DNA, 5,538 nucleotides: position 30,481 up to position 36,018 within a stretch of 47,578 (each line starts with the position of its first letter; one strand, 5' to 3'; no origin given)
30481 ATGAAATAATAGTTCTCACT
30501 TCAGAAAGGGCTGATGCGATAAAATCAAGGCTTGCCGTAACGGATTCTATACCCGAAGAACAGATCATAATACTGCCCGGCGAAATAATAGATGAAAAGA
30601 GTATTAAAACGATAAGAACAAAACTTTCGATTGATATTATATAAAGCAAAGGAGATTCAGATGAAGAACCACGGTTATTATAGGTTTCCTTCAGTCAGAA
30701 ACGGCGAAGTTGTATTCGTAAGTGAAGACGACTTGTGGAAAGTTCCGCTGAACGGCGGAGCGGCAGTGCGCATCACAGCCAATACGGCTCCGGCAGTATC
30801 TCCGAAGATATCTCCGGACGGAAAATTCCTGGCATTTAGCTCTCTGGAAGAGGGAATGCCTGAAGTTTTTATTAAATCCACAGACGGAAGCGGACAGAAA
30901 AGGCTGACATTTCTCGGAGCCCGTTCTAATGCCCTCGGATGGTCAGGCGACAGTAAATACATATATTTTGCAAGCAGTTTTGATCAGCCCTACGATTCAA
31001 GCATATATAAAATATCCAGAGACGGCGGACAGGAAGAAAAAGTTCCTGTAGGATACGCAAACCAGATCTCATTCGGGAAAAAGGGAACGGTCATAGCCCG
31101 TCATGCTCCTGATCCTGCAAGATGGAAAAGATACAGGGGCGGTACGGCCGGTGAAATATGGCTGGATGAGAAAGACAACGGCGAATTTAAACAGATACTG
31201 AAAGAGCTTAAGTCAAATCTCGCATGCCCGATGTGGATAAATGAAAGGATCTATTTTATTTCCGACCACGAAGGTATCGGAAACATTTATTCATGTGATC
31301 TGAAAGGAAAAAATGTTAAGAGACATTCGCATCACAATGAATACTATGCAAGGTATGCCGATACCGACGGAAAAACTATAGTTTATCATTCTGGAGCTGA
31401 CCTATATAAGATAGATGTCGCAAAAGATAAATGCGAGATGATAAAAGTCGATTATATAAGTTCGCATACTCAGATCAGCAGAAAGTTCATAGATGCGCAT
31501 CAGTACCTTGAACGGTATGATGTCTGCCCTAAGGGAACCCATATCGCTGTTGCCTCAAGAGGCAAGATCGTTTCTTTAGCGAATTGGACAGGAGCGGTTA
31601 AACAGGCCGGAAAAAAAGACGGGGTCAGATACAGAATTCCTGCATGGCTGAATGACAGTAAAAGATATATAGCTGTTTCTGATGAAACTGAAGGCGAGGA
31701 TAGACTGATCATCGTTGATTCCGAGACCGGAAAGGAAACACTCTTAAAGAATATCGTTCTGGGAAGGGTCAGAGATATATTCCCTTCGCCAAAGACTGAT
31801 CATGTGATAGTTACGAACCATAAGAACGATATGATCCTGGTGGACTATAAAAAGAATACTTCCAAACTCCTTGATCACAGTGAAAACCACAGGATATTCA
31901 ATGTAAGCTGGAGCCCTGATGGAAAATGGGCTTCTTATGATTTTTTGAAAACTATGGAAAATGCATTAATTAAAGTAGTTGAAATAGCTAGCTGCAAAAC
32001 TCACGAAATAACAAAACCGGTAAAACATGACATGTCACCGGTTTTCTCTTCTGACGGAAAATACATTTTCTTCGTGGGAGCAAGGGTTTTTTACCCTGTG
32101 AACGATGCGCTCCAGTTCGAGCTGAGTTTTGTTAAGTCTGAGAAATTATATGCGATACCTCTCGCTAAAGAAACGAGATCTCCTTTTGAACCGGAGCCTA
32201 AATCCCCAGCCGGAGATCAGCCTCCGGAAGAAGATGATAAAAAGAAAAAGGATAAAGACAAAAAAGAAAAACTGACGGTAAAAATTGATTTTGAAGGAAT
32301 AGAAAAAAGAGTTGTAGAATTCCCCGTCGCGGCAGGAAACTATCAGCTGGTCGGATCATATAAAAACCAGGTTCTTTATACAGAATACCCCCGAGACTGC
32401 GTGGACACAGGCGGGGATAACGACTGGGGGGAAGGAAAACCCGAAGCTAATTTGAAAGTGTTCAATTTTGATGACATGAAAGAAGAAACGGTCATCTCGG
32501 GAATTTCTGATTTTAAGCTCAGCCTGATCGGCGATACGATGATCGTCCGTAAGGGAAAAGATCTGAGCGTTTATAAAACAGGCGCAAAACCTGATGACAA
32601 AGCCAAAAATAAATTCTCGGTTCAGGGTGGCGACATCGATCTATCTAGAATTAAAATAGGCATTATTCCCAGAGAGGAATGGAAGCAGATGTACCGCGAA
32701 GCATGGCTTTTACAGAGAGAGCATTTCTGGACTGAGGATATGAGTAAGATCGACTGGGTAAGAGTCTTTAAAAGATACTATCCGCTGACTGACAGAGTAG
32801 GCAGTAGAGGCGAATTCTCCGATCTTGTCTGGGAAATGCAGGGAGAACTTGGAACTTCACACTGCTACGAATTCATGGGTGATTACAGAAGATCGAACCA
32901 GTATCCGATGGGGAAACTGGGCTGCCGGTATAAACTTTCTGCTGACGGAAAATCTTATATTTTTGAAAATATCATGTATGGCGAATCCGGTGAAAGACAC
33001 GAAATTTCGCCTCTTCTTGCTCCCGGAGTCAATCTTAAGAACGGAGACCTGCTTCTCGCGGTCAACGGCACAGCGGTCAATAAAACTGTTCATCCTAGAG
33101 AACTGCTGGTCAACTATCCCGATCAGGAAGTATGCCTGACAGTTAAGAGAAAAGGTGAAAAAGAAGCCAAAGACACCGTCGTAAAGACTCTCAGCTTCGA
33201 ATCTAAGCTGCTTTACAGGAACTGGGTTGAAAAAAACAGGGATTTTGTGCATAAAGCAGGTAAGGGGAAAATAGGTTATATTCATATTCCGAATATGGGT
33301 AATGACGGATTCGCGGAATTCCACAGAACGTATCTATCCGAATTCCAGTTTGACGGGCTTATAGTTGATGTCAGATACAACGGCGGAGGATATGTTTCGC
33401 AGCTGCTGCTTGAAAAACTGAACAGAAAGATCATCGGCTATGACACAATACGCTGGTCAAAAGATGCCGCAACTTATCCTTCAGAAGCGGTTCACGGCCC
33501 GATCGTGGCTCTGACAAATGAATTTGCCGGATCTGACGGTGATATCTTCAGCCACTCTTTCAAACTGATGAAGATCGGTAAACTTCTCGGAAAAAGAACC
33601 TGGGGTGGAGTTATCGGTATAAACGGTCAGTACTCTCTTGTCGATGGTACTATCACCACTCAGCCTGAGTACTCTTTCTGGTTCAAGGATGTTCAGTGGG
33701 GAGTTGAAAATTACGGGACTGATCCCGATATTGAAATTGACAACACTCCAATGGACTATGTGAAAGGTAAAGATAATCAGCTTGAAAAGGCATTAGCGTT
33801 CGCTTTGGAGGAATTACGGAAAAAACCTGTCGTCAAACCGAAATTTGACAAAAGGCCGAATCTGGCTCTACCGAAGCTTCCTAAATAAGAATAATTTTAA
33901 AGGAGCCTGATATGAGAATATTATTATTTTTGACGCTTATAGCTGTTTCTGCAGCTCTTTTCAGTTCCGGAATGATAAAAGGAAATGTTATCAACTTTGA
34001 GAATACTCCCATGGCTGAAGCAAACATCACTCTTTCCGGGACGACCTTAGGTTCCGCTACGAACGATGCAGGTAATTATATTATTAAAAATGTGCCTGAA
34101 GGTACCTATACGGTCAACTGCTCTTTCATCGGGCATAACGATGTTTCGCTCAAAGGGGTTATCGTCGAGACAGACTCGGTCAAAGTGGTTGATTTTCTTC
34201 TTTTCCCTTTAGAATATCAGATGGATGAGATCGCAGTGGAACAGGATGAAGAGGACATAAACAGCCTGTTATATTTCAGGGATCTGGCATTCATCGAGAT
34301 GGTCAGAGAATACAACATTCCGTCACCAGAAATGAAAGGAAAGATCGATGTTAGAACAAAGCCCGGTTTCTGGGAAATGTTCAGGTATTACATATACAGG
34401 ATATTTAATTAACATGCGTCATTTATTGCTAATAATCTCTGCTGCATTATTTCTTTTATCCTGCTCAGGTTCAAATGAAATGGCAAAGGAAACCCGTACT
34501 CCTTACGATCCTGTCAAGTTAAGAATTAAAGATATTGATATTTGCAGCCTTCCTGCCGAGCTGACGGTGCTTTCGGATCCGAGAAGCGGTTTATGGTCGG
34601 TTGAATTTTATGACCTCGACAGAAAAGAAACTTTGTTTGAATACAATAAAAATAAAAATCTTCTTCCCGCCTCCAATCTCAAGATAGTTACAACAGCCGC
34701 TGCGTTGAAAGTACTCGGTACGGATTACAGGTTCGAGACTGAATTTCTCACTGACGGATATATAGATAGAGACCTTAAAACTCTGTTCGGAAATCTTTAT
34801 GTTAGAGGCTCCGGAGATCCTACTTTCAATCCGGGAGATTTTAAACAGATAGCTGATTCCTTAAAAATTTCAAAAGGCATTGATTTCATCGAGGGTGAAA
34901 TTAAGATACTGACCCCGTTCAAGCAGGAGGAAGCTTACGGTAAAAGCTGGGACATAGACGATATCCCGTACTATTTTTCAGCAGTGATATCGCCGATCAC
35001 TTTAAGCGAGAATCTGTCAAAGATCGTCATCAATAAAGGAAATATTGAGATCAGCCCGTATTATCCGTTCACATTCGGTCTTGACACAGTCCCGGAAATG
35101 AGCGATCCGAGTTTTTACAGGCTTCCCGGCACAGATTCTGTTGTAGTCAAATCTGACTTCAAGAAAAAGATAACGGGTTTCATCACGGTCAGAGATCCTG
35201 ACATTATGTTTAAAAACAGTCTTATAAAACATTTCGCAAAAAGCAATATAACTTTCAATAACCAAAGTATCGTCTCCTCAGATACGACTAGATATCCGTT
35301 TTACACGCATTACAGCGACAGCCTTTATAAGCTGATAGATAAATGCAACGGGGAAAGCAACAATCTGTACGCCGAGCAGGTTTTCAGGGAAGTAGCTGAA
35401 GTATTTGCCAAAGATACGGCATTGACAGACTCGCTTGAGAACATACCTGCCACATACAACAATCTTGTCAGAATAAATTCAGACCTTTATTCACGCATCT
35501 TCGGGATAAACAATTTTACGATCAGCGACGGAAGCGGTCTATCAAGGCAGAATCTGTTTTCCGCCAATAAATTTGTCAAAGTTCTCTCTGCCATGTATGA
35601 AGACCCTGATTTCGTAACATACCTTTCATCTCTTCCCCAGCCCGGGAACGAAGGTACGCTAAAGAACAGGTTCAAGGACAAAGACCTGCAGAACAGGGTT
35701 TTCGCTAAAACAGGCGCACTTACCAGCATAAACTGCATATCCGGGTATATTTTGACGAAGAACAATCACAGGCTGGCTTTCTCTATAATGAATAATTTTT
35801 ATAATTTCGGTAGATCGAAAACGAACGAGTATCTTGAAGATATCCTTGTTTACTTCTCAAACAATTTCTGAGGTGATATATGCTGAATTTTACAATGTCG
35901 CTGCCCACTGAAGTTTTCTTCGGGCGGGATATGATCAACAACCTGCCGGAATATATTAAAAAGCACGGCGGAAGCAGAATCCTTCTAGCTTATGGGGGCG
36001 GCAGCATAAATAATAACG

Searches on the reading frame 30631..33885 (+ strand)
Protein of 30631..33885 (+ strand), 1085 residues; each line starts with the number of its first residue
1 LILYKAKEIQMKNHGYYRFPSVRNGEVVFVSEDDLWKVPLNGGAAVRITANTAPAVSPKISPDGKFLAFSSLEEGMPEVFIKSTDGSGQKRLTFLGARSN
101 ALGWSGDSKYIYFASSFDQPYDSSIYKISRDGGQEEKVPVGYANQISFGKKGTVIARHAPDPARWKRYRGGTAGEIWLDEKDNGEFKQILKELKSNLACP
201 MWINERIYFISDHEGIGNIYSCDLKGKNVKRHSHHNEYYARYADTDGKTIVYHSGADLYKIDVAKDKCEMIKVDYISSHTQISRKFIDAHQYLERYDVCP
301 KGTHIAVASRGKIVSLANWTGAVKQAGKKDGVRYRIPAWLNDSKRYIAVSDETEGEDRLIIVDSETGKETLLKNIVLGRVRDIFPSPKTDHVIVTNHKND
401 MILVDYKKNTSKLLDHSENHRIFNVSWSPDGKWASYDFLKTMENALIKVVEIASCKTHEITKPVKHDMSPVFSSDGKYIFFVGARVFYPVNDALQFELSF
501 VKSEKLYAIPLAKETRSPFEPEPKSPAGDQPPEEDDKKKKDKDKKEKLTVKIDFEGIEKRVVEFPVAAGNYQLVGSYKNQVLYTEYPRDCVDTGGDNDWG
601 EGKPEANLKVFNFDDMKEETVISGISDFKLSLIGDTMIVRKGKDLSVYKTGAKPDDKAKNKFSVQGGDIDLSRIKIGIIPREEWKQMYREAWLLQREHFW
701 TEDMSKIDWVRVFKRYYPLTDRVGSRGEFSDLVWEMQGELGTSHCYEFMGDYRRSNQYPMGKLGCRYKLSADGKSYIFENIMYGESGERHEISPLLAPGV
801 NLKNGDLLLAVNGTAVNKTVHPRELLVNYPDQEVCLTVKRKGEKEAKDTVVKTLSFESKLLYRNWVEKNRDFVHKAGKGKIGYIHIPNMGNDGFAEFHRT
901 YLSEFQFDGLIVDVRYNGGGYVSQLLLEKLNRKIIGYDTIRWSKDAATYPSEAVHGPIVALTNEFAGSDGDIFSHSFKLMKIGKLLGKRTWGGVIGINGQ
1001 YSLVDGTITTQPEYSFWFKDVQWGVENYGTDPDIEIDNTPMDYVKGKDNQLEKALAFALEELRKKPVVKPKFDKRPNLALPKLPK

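Call 54: search_protein_families(library=pfam, proteins=[window:30631-33885:+], max_evalue=0.00001)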
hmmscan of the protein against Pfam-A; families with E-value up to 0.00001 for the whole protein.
window:30631-33885:+ (1085 aa): 6 families
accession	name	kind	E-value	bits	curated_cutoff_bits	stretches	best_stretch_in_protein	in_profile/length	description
PF03572.23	Peptidase_S41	-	1.5e-27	96.7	24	1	880-1036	1-165/165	Peptidase family S41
PF14684.11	Tricorn_C1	-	2.4e-21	75.8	24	1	680-738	1-59/59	Tricorn protease C1 domain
PF14685.13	PDZ_Tricorn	-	7.9e-18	64.7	25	1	761-850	1-87/88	Tricorn protease PDZ domain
PF07676.18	PD40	-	1.7e-15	56.9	20.9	0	46-75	2-32/38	WD40-like Beta Propeller Repeat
PF00930.27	DPPIV_N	-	1.5e-08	34.2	22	0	62-154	246-342/354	Dipeptidyl peptidase IV (DPP IV) N-terminal region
PF23414.1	Beta-prop_EML_2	-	1.5e-06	28.2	90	0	353-435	15-97/266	Echinoderm microtubule-associated protein second beta-propeller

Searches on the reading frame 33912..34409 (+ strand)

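Call 61: search_protein_families(library=pfam, proteins=[window:33912-34409:+], max_evalue=0.00001)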
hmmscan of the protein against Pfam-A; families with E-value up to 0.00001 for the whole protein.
window:33912-34409:+ (166 aa): 2 families
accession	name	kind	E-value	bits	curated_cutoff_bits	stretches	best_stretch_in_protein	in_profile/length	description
PF13715.12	CarbopepD_reg_2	-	1.3e-15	57.7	32.2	1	22-109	1-88/88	CarboxypepD_reg-like domain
PF13620.12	CarboxypepD_reg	-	1.1e-13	51.8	32.3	1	22-97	2-81/82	Carboxypeptidase regulatory-like domain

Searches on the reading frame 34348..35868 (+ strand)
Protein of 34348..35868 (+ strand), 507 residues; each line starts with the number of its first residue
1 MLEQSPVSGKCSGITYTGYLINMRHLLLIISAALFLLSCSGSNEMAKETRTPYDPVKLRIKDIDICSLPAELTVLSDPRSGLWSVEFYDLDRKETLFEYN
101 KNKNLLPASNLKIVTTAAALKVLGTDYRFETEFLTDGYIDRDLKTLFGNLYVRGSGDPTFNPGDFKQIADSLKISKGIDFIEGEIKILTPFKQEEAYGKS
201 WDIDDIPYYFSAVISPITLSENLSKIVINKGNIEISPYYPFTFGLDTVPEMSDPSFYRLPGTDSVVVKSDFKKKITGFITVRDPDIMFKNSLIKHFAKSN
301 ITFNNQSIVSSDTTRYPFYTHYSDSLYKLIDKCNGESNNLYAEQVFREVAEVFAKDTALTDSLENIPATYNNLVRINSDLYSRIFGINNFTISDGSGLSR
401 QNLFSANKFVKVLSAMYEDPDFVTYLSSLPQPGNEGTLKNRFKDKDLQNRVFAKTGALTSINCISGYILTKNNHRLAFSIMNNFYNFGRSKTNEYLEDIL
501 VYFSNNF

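Call 54: search_protein_families(library=pfam, proteins=[window:34348-35868:+], max_evalue=0.00001)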
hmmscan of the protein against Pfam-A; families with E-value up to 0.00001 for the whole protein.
window:34348-35868:+ (507 aa): 1 family
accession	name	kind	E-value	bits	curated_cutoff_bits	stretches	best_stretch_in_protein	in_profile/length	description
PF02113.21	Peptidase_S13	-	4.7e-71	240.3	22.8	1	75-484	9-424/444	D-Ala-D-Ala carboxypeptidase 3 (S13) family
